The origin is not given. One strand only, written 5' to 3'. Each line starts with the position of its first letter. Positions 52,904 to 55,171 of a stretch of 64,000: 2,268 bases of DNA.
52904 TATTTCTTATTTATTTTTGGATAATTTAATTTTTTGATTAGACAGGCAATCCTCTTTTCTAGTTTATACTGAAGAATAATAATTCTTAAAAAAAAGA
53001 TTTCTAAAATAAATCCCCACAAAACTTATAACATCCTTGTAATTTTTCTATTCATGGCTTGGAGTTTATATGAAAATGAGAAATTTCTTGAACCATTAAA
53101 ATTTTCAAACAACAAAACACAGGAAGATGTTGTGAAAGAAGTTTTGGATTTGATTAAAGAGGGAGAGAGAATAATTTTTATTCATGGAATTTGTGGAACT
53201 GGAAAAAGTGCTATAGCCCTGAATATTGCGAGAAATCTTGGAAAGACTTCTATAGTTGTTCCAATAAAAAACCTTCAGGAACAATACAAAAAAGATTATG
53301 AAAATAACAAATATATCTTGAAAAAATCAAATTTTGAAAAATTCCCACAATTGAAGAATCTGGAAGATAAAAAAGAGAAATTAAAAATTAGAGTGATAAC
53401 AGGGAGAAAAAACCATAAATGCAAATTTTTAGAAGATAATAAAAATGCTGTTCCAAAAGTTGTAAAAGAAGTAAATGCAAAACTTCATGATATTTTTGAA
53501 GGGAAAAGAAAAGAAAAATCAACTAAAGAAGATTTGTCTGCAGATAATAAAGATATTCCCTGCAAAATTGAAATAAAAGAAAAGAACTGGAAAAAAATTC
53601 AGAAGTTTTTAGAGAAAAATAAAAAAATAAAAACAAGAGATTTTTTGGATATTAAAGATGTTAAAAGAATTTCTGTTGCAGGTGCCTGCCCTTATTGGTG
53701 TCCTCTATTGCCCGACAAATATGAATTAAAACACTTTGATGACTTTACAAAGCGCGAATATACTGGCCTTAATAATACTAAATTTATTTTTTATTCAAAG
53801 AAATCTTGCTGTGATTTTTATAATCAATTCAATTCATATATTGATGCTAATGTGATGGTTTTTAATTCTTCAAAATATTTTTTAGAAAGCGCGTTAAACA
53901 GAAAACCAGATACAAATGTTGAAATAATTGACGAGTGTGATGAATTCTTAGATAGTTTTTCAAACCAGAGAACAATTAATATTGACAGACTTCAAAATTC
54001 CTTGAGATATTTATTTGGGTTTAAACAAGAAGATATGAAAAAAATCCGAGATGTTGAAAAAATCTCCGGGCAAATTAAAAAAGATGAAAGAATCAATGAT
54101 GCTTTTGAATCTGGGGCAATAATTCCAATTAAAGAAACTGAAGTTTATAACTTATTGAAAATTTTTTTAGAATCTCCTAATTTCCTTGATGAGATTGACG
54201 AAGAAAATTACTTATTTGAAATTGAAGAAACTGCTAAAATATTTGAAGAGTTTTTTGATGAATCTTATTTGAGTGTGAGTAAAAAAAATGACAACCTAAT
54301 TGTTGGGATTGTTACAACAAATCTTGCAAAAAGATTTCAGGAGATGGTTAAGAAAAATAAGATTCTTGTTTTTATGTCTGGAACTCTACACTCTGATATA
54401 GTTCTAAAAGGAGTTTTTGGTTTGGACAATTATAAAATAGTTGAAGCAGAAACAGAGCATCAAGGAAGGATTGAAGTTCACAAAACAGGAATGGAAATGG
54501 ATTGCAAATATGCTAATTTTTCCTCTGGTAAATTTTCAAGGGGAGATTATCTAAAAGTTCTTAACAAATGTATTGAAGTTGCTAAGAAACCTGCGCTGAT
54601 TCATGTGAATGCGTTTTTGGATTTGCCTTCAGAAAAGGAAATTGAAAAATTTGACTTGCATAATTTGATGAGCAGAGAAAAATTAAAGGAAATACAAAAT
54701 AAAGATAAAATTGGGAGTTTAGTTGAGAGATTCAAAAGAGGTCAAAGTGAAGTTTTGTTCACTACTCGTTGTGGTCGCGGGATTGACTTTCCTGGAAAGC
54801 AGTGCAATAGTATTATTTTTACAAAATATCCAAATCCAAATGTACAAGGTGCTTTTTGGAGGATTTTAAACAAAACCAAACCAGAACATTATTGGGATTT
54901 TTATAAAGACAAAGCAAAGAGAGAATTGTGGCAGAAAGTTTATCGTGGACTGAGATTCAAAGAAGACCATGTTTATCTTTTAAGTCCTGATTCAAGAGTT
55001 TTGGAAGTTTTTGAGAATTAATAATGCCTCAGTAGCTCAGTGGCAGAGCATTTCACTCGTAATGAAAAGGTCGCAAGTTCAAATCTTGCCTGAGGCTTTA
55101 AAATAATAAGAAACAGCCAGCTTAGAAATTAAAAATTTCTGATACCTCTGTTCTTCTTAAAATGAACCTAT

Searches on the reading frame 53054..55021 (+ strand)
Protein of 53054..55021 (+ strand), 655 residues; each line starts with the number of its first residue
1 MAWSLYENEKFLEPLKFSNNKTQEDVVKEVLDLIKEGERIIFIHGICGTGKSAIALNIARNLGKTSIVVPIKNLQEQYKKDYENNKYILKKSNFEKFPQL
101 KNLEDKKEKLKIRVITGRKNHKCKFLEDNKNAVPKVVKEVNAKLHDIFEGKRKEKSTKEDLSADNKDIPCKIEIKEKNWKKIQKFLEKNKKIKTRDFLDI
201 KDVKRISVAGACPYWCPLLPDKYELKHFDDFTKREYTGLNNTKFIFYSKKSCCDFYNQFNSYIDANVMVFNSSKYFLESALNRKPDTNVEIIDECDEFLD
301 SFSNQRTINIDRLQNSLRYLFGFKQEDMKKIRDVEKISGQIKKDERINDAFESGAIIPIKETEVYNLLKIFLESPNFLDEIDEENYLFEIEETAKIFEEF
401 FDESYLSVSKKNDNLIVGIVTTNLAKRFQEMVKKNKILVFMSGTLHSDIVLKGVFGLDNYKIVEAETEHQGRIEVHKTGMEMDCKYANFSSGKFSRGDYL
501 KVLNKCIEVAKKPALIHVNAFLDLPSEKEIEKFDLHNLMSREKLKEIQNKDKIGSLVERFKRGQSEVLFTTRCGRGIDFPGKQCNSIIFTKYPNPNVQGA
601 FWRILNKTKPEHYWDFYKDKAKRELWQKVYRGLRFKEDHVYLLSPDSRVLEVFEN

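Call 16: search_protein_families(library=pfam, proteins=[window:53054-55021:+], max_evalue=0.01)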
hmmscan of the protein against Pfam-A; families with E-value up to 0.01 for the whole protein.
window:53054-55021:+ (655 aa): 7 families
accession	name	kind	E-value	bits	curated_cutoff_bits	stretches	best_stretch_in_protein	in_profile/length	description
PF13307.12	Helicase_C_2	-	2.1e-10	41.4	25.3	1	547-650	42-155/170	Helicase C-terminal domain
PF04851.21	ResIII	-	6.3e-08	33.1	22.5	1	18-124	3-114/164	Type III restriction enzyme, res subunit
PF09848.15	SLFN-g3_helicase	-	0.0001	22.2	24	1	39-110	2-80/354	Schlafen group 3, DNA/RNA helicase domain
PF00270.35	DEAD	-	0.00012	22.3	26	0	23-117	4-102/167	DEAD/DEAH box helicase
PF06068.19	TIP49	-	0.00031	20.4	23.8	1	30-83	39-94/347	TIP49 P-loop domain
PF13191.12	AAA_16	-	0.0028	18.6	32.6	1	28-73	13-60/167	AAA ATPase domain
PF02367.23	TsaE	-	0.0094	16.3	26.6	0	21-80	5-64/128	Threonylcarbamoyl adenosine biosynthesis protein TsaE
